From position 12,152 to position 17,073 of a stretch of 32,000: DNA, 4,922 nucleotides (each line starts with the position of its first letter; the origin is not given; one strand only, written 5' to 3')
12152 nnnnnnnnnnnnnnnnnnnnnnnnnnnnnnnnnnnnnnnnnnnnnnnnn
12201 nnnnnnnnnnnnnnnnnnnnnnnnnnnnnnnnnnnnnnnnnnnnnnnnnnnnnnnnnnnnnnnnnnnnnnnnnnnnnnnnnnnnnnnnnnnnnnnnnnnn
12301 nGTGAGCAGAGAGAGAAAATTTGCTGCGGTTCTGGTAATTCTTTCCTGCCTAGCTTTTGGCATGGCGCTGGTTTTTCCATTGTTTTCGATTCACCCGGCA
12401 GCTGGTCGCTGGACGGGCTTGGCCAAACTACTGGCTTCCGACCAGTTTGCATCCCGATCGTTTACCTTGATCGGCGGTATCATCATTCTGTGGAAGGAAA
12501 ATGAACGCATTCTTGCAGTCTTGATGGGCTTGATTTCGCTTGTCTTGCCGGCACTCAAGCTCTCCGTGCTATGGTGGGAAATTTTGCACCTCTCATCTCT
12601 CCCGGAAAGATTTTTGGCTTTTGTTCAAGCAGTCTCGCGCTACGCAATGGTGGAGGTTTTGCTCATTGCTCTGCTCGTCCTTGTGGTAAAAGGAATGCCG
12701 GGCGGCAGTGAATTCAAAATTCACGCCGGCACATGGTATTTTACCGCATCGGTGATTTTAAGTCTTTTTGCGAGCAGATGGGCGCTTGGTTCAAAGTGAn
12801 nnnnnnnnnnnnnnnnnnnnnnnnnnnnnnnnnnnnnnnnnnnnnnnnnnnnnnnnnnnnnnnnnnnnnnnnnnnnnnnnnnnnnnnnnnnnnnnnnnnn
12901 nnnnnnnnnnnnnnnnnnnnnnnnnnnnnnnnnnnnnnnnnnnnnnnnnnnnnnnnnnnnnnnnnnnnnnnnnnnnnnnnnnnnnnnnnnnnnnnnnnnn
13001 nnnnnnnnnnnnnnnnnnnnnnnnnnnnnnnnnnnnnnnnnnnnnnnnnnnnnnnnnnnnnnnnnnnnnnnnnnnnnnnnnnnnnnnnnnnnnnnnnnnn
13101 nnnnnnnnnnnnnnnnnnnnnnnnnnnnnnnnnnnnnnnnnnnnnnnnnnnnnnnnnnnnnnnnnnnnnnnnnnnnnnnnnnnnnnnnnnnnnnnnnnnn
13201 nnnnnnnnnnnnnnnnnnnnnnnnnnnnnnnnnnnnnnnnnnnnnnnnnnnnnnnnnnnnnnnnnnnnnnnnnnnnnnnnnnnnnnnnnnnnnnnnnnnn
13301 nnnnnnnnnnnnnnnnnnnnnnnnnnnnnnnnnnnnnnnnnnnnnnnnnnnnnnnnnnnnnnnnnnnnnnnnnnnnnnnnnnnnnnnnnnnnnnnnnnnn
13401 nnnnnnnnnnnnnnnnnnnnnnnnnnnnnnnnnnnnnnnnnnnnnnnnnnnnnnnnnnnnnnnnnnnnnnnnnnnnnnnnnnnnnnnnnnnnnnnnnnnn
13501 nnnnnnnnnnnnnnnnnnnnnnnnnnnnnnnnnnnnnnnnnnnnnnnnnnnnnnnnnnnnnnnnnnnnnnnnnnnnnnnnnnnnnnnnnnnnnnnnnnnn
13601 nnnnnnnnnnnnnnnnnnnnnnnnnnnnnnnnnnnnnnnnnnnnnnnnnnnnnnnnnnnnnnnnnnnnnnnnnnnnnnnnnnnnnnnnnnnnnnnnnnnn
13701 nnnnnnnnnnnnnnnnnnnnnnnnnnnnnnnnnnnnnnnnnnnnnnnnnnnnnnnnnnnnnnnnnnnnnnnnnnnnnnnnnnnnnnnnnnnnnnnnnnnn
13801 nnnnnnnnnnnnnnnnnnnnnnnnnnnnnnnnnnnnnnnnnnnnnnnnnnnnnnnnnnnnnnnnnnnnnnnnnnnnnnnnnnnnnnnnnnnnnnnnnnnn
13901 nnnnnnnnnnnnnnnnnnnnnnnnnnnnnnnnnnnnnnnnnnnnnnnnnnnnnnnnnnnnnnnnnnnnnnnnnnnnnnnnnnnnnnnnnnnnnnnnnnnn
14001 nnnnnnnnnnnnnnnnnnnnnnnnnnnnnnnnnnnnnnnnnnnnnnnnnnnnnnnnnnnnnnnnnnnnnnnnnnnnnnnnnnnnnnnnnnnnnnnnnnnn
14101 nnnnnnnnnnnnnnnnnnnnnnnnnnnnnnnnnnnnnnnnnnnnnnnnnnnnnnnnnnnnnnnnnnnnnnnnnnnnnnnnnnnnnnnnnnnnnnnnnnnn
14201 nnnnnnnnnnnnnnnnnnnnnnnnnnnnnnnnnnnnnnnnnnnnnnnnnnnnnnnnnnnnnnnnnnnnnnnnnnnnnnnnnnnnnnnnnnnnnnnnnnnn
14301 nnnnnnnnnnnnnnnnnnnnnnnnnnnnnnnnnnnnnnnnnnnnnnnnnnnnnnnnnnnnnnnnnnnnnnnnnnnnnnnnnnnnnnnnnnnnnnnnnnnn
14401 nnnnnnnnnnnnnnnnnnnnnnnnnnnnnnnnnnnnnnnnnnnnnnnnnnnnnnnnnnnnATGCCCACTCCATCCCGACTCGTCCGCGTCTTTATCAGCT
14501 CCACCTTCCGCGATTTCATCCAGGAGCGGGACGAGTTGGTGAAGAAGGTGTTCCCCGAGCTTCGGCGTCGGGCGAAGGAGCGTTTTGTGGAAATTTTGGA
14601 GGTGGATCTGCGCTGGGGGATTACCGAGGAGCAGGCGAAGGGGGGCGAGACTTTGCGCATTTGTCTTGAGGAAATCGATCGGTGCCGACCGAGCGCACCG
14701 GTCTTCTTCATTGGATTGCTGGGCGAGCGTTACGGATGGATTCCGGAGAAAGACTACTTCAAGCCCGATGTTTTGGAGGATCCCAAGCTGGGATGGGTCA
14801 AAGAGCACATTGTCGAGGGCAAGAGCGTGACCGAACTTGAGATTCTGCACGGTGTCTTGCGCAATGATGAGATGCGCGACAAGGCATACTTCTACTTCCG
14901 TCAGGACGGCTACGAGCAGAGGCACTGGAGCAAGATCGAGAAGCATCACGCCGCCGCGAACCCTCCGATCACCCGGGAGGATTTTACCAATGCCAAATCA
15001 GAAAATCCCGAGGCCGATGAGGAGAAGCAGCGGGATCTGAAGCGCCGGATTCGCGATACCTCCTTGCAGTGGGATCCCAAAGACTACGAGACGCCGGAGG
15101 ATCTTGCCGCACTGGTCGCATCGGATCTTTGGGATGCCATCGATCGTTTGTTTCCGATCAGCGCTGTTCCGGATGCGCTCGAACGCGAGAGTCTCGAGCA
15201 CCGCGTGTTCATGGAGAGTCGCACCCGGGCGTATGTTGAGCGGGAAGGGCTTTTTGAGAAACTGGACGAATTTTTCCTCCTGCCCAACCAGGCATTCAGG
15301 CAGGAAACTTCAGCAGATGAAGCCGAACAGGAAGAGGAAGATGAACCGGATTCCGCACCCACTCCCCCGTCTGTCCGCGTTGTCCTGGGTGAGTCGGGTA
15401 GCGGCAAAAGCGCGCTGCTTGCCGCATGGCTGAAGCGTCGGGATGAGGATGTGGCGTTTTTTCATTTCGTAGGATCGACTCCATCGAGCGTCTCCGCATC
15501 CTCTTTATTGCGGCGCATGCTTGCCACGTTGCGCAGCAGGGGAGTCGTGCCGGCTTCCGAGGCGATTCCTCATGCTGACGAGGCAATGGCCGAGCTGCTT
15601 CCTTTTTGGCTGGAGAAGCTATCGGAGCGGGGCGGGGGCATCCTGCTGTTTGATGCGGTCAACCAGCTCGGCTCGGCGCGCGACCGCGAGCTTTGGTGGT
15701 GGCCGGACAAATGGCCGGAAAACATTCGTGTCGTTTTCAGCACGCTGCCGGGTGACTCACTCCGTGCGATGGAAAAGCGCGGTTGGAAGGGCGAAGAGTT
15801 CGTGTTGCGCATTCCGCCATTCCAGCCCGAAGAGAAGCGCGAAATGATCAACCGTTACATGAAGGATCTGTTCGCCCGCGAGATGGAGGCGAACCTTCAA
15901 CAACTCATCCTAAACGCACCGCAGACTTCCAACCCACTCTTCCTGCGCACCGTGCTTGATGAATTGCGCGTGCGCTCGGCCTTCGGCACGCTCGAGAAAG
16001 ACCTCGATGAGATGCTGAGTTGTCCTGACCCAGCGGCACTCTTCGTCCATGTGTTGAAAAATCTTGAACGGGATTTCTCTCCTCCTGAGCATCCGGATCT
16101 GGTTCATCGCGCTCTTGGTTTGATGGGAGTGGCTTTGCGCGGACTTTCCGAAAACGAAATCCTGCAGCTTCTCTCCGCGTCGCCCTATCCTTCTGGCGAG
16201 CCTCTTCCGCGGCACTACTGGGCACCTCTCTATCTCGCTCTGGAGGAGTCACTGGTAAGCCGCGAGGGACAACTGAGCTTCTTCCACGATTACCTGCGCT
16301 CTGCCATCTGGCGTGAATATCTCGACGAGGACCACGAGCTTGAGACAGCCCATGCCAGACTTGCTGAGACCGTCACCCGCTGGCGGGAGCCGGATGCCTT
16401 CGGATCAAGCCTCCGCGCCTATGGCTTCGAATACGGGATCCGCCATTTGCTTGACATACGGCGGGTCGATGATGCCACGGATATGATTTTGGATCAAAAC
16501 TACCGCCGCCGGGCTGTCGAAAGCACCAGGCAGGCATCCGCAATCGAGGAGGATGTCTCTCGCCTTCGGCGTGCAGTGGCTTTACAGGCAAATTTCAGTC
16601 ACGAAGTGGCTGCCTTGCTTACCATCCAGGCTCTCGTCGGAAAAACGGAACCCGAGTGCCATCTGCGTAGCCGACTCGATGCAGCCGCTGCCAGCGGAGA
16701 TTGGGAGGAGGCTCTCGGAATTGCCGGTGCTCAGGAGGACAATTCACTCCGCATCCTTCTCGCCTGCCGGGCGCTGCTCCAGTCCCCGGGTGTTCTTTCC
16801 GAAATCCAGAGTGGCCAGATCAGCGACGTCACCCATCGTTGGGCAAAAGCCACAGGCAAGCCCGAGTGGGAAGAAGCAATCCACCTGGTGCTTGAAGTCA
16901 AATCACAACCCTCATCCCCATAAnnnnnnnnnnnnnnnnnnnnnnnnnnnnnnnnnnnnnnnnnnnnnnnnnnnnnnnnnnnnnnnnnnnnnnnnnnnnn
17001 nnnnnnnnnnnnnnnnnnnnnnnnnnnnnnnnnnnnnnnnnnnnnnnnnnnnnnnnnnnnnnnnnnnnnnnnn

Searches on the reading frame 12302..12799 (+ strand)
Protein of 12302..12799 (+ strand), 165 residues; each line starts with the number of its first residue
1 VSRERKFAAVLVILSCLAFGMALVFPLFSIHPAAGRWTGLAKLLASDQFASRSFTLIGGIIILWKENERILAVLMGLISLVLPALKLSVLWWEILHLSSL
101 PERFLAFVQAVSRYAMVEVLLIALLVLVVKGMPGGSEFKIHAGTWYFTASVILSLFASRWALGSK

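Call 45: search_protein_families(library=pfam, proteins=[window:12302-12799:+], max_evalue=0.001)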
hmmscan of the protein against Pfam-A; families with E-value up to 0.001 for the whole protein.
window:12302-12799:+ (165 aa): 1 family
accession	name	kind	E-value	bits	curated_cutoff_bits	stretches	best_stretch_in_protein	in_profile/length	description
PF04403.18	PqiA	-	2.8e-15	57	23.8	1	50-158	31-143/156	Paraquat-inducible protein A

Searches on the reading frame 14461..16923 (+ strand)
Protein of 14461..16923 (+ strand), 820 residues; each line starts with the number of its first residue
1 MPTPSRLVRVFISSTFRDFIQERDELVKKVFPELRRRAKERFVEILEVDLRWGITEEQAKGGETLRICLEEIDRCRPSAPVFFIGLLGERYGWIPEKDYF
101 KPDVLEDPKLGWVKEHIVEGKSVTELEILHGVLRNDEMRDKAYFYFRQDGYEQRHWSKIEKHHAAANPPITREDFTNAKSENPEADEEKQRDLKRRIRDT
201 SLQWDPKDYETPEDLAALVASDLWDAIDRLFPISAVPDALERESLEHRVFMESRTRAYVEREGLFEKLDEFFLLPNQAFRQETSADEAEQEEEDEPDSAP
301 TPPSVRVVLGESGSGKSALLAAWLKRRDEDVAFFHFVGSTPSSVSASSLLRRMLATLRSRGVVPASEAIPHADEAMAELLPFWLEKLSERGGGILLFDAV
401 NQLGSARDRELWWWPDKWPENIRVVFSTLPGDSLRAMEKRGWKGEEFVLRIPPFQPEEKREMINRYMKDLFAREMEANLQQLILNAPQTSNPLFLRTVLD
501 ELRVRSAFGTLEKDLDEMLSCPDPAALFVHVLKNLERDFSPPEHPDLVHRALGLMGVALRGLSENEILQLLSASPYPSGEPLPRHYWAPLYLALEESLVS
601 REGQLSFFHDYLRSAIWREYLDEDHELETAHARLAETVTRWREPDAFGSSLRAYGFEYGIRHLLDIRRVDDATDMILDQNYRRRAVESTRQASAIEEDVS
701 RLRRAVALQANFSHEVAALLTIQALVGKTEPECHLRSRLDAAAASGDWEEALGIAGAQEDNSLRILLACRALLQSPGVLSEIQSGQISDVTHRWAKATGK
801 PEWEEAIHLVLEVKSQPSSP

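Call 5: search_protein_families(library=pfam, proteins=[window:14461-16923:+], max_evalue=0.01)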
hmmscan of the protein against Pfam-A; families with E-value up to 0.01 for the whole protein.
window:14461-16923:+ (820 aa): 6 families
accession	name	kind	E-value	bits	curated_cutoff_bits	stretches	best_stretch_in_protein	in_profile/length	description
PF13271.11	DUF4062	-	4.2e-14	53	24.7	1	9-97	1-70/82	Domain of unknown function (DUF4062)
PF24883.2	NPHP3_N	-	6.1e-06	26.9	24.8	0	303-360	22-82/164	Nephrocystin 3, N-terminal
PF24884.1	NPHP3_hel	-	0.00016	22.2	27.9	1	472-572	19-118/160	Nephrocystin 3, helical domain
PF13191.12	AAA_16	-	0.00054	20.9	32.6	1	299-372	21-101/167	AAA ATPase domain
PF13401.12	AAA_22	-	0.00087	20.1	27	1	307-409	9-102/130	AAA domain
PF05729.18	NACHT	-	0.0011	19.2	26.7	1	306-468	3-165/167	NACHT domain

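Call 38: search_protein_families(library=padloc, proteins=[window:14461-16923:+], max_evalue=0.001)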
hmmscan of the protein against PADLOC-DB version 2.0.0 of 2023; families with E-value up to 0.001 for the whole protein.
window:14461-16923:+ (820 aa): 0 families
